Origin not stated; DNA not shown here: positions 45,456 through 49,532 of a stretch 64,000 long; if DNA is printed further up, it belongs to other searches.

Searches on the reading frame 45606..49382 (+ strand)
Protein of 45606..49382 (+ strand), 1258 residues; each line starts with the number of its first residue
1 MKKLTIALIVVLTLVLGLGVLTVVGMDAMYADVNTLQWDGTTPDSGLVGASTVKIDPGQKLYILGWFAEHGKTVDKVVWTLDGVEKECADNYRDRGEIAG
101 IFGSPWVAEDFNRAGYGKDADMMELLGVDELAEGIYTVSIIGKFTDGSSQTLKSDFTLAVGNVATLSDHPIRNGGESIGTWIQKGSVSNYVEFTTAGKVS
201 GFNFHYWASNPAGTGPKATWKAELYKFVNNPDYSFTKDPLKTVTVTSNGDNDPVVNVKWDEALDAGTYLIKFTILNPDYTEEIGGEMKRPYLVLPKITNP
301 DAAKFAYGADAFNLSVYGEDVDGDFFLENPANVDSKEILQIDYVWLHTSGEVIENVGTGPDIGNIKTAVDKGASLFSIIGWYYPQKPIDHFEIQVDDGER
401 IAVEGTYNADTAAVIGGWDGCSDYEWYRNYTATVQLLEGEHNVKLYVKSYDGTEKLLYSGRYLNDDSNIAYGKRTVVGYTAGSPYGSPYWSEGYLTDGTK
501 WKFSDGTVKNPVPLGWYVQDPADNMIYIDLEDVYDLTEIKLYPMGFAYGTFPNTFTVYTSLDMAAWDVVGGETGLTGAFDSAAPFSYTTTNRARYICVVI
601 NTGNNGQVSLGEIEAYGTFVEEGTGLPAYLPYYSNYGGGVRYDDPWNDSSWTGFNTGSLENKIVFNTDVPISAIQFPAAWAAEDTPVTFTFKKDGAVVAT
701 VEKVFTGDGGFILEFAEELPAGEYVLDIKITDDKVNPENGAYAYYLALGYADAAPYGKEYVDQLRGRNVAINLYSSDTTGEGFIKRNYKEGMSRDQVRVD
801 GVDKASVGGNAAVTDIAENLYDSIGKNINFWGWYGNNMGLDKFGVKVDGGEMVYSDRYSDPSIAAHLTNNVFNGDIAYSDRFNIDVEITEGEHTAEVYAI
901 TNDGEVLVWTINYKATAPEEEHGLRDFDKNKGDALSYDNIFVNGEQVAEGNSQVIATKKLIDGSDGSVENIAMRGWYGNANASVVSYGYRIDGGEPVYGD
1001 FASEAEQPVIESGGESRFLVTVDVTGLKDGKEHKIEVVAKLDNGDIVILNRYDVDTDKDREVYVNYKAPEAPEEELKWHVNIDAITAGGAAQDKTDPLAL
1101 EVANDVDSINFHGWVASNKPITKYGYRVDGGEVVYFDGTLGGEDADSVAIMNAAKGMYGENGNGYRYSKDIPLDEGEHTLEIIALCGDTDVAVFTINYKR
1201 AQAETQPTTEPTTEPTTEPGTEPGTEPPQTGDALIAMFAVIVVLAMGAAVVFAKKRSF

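Call 5: search_protein_families(library=pfam, proteins=[window:45606-49382:+])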
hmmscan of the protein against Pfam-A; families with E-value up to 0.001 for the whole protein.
window:45606-49382:+ (1258 aa): 1 family
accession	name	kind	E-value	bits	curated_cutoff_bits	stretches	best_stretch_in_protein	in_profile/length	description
PF00754.31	F5_F8_type_C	-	1.4e-07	32.1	28.2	1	483-607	6-120/127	F5/8 type C domain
